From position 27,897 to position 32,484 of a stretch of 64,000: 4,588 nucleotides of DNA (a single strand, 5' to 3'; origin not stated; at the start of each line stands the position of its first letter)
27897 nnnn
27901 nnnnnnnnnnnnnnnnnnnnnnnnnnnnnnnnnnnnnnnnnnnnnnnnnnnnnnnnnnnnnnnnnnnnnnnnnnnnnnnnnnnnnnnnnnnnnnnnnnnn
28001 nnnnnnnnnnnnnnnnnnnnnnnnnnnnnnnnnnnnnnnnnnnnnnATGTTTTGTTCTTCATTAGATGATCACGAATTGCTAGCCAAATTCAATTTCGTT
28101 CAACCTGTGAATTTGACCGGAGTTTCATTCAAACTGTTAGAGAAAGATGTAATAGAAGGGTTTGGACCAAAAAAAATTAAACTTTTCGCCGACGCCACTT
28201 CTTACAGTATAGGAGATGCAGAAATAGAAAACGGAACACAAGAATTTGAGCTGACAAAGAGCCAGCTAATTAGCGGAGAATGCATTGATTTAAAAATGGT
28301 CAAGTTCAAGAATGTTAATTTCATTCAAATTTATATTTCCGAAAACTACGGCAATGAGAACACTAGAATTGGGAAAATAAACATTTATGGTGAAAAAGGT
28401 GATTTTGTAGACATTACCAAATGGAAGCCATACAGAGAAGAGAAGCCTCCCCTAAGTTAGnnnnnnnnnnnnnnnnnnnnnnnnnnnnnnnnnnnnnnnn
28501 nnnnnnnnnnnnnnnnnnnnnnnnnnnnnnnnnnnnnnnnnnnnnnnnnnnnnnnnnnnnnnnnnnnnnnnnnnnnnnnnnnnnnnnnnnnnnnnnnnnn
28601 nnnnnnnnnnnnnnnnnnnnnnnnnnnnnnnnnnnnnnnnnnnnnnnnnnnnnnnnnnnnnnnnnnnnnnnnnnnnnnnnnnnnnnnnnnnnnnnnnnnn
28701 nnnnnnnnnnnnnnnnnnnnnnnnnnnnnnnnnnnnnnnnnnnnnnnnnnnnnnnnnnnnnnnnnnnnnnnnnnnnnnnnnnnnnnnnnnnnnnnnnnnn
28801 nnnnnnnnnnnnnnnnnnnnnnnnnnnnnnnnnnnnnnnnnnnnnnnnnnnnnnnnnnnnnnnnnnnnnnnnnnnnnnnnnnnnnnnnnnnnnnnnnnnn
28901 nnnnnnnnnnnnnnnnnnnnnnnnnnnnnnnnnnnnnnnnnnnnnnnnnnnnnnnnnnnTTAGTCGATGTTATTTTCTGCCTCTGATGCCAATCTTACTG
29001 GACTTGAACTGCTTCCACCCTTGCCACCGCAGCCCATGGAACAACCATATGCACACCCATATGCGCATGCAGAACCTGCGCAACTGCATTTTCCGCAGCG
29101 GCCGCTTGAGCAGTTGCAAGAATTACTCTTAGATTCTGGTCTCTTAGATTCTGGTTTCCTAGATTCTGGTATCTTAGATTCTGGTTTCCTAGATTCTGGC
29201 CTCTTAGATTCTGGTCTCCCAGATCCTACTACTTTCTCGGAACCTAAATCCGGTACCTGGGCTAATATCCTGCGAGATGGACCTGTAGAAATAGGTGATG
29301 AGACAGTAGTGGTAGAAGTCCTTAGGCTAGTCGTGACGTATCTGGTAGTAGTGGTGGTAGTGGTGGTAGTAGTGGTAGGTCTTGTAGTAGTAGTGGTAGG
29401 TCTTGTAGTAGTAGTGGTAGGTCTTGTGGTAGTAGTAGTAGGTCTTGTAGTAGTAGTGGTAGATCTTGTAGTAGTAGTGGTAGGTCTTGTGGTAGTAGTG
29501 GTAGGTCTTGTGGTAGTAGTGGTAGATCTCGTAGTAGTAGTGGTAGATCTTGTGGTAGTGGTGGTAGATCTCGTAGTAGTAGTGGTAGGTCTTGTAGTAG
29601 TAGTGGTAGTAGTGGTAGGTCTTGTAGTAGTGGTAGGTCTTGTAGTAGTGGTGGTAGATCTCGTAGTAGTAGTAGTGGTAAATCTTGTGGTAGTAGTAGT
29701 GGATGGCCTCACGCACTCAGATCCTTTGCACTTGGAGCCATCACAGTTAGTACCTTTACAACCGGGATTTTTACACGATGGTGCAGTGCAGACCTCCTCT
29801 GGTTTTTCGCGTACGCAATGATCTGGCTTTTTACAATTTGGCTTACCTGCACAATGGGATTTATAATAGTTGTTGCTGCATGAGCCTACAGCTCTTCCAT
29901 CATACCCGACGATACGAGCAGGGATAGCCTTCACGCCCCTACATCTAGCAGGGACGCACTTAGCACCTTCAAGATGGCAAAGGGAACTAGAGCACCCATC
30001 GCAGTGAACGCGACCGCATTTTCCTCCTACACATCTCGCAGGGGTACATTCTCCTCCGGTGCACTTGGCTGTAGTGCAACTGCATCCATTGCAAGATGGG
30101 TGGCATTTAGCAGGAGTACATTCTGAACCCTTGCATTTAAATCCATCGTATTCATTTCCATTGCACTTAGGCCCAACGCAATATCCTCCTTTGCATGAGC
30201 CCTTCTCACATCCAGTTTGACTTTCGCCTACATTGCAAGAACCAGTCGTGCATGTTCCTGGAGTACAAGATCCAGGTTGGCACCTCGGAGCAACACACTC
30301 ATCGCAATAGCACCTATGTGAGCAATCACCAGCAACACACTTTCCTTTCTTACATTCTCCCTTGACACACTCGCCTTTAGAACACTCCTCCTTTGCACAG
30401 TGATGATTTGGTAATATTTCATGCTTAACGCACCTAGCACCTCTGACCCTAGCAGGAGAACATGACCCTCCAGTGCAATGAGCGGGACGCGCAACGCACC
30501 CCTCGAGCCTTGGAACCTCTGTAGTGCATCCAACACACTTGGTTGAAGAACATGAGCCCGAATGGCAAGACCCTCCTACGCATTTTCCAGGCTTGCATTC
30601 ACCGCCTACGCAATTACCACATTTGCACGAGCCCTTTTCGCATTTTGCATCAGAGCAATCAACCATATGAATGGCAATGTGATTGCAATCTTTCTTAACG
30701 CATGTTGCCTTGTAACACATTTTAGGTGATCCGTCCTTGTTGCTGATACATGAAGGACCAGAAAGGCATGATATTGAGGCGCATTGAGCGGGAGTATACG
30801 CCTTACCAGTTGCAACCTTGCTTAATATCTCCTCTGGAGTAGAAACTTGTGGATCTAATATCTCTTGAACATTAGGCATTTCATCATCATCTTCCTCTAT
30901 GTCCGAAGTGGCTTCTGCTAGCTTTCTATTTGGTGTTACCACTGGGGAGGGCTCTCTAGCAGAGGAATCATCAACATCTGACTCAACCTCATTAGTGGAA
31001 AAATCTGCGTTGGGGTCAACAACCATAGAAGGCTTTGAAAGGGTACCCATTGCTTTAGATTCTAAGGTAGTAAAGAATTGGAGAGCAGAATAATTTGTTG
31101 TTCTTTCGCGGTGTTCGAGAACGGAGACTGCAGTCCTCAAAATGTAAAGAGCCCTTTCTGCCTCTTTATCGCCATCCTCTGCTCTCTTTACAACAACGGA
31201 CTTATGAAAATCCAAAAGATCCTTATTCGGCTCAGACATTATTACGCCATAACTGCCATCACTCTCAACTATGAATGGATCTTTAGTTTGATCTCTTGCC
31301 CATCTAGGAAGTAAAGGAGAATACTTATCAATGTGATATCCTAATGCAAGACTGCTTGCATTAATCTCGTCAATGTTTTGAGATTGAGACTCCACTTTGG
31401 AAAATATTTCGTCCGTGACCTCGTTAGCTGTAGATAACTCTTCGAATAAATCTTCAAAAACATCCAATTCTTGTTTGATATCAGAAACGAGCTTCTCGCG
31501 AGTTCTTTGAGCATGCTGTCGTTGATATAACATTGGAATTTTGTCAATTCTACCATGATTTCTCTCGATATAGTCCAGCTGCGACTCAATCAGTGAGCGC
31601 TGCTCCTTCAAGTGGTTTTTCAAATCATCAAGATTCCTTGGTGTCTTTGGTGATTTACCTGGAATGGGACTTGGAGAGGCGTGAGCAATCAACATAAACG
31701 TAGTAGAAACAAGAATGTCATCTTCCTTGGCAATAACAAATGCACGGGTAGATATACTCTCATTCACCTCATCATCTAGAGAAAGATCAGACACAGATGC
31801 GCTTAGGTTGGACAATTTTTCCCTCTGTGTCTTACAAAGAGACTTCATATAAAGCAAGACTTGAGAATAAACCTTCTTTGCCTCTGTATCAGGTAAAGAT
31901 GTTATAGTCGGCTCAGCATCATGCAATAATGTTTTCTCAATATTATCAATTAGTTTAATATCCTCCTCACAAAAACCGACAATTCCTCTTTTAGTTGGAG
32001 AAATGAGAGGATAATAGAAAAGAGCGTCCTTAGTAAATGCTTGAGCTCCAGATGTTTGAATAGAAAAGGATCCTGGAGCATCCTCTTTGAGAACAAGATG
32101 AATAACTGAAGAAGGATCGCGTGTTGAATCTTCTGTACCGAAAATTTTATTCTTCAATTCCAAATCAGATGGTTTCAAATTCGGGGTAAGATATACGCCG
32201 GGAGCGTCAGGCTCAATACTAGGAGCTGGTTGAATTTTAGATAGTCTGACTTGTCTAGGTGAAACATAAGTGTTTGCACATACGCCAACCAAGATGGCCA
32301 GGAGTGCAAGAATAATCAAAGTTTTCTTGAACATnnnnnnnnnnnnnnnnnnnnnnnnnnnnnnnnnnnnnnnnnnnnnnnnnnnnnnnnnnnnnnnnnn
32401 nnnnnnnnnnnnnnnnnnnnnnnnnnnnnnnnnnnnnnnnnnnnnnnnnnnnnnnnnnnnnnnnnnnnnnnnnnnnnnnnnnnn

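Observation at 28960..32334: Giant secreted protein combining a novel Cys-rich module array with mucin-type Thr repeats and PESKR repeats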

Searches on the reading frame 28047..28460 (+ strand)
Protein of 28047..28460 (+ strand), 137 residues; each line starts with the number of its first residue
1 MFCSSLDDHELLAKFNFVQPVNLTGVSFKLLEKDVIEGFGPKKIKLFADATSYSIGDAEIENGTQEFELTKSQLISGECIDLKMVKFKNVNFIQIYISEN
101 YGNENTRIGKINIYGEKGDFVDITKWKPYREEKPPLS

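Call 12: search_protein_families(library=pfam, proteins=[window:28047-28460:+], max_evalue=0.001)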
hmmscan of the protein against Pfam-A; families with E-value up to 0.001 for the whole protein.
window:28047-28460:+ (137 aa): 1 family
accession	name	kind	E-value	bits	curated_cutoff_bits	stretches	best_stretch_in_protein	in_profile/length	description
PF06201.19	PITH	-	3.1e-25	89.2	23.7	1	2-130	47-173/176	PITH domain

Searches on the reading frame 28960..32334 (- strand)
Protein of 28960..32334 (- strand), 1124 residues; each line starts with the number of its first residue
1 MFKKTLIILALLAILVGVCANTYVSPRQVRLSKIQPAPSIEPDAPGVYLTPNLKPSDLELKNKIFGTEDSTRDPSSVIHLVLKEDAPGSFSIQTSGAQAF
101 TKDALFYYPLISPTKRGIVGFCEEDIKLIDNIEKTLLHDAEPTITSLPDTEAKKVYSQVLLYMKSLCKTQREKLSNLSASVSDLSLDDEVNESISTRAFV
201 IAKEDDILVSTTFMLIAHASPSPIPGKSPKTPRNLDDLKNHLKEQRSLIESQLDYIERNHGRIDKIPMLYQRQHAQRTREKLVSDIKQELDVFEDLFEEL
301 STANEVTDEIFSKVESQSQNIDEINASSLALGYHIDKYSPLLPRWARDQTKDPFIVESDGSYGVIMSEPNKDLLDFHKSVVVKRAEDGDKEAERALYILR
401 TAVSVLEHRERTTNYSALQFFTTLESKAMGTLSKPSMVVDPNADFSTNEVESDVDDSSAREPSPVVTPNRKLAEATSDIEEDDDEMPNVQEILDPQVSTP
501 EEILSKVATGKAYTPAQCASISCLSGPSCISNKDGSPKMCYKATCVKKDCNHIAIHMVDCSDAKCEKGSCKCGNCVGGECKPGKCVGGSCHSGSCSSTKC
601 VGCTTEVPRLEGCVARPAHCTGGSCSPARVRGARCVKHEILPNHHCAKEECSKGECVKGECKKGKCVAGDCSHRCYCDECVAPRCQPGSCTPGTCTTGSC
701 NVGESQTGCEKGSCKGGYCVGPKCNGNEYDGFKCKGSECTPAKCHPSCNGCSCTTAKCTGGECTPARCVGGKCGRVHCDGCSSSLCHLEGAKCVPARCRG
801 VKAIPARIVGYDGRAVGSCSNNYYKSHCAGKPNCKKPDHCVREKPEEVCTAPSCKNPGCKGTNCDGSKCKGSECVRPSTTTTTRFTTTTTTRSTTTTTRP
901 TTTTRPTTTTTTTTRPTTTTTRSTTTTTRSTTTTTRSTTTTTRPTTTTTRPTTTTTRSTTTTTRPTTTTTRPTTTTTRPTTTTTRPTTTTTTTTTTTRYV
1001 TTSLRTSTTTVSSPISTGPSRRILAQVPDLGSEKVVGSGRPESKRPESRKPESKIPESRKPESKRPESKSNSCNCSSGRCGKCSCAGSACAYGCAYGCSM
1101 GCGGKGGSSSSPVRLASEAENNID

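Call 3: search_protein_families(library=pfam, proteins=[window:28960-32334:-], max_evalue=1)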
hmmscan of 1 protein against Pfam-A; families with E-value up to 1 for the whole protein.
window:28960-32334:- (1124 aa): 1 family
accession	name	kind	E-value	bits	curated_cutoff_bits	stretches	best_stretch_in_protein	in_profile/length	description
PF25007.1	DYH2-5-8_CC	-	0.06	13.5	27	1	243-322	9-89/120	Dynein axonemal heavy chain 2/5/8 coiled-coil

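Call 5: find_homologous_proteins(query=window:28960-32334:-)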
Query window:28960-32334:- (1124 aa): 4 proteins with E <= 0.001 among 8000 candidates.
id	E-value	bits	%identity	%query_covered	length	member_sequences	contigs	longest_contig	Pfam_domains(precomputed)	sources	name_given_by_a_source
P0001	0.0e+0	2410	95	78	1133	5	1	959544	-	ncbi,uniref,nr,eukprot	ncbi:putative Secreted Protein [Cryptosporidium hominis]|uniref:Secreted Protein n=1 Tax=Cryptospori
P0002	0.0e+0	2119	88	78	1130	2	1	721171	-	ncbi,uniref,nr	ncbi:hypothetical protein CmeUKMEL1_14285 [Cryptosporidium meleagridis]|uniref:Uncharacterized prote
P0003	5.7e-288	977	51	74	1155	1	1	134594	-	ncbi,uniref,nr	ncbi:secreted with cysteine rich repeats and a mucin like threonine rich repeat [Cryptosporidium bov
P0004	4.7e-280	950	51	74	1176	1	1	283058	-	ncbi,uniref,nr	ncbi:secreted protein with cysteine rich repeats and a mucin like threonine rich repeat [Cryptospori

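Call 6: list_cluster_members(proteins=[window:28960-32334:-, P0001, P0002, P0003, P0004])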
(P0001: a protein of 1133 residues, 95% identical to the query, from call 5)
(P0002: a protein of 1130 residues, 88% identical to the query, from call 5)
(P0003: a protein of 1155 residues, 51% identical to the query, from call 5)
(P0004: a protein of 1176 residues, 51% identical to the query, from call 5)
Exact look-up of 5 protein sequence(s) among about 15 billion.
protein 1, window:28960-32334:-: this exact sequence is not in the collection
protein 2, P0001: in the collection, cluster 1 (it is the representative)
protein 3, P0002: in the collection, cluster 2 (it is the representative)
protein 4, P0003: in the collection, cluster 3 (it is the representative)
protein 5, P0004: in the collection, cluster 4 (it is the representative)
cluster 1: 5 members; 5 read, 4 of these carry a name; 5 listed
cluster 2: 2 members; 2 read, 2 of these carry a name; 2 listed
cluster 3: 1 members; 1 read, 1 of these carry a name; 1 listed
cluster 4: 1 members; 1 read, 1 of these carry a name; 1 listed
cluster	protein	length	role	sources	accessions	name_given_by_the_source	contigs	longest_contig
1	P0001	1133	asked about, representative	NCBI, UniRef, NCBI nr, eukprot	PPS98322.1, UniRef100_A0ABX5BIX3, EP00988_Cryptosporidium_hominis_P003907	putative Secreted Protein [Cryptosporidium hominis] | Secreted Protein n=1 Tax=Cryptosporidium hominis TaxID=237895 RepID=A0ABX5BIX3_CRYHO | PPS98322.1 putative Secreted Protein [Cryptosporidium hominis]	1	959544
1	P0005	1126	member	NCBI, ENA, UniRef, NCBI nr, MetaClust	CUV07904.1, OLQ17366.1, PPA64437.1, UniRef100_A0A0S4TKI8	unnamed protein product [Cryptosporidium hominis] | Uncharacterized protein n=1 Tax=Cryptosporidium hominis TaxID=237895 ... | hypothetical protein ChTU502y2012_405g0245 [Cryptosporidium hominis]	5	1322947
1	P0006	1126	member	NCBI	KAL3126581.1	signal peptide-containing protein [Cryptosporidium hominis]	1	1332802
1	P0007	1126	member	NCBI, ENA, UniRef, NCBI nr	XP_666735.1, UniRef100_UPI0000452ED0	hypothetical protein [Cryptosporidium hominis TU502] | hypothetical protein n=1 Tax=Cryptosporidium hominis (strain TU502) TaxID=353151 ...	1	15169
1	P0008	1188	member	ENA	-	-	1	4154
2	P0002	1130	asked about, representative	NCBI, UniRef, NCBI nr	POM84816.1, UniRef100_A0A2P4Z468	hypothetical protein CmeUKMEL1_14285 [Cryptosporidium meleagridis] | Uncharacterized protein n=1 Tax=Cryptosporidium meleagridis TaxID=93969 ...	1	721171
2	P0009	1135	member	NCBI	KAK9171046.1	putative Secreted Protein [Cryptosporidium meleagridis]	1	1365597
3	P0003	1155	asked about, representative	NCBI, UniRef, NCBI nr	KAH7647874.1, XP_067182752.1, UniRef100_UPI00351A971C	secreted with cysteine rich repeats and a mucin like threonine rich repeat ... | secreted with cysteine rich repeats and a mucin like threonine rich repeat n=1 ...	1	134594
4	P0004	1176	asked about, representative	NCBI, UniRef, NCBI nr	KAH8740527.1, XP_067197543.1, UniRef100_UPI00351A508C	secreted protein with cysteine rich repeats and a mucin like threonine rich repeat ... | secreted protein with cysteine rich repeats and a mucin like threonine rich repeat n=1 ...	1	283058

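Call 81: find_encoding_contigs(protein=P0005, flank=3000, max_places=2)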
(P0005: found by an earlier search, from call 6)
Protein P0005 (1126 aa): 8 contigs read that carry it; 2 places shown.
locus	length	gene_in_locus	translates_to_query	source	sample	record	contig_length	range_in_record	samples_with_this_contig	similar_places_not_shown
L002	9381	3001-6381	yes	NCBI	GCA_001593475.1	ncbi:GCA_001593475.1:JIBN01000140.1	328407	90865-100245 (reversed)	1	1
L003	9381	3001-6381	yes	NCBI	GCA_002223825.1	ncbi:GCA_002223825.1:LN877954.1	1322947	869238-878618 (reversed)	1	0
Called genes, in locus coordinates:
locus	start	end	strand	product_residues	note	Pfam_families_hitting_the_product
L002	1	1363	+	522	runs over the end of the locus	-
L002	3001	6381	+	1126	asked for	-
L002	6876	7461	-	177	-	PF06201:PITH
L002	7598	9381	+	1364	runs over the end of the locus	-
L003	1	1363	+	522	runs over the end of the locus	-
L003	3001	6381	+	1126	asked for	-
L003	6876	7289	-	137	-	PF06201:PITH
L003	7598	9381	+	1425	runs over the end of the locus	-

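Call 82: find_encoding_contigs(protein=P0002, flank=3000, max_places=1)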
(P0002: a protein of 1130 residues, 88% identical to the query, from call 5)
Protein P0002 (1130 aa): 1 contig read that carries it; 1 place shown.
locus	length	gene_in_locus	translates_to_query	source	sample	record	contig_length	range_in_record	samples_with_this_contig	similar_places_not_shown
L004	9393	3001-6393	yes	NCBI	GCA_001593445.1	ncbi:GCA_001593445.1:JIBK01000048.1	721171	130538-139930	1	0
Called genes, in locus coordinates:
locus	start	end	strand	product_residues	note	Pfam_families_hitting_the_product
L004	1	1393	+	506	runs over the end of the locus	-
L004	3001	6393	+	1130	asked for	-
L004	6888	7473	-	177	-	PF06201:PITH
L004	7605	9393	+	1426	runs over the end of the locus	-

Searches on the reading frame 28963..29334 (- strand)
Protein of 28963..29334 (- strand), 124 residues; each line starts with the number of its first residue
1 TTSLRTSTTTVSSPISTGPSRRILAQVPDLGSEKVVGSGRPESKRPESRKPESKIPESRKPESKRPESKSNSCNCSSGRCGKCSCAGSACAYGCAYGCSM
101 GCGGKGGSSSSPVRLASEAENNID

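Call 67: search_protein_families(library=pfam, proteins=[window:28963-29334:-], max_evalue=10)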
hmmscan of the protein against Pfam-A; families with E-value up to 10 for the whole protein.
window:28963-29334:- (124 aa): 0 families

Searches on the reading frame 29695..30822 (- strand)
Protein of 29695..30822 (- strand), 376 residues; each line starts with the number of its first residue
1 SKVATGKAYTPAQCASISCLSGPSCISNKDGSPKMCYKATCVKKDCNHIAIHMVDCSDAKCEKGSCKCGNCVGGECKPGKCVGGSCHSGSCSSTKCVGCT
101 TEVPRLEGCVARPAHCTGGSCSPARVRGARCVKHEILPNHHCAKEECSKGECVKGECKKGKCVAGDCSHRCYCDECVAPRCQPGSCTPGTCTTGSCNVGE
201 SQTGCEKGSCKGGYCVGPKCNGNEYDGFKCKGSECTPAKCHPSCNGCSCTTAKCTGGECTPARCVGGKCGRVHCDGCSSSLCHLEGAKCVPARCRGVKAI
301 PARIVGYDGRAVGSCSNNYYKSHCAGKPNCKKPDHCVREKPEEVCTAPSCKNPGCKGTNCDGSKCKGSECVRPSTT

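Call 67: search_protein_families(library=pfam, proteins=[window:29695-30822:-], max_evalue=10)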
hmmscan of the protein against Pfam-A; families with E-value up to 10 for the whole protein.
window:29695-30822:- (376 aa): 0 families

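Call 68: search_solved_structures(query=window:29695-30822:-, max_evalue=10, show_alignments=2)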
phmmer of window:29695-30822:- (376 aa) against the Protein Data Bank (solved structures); distinct sequences matched with E-value up to 10: 0.
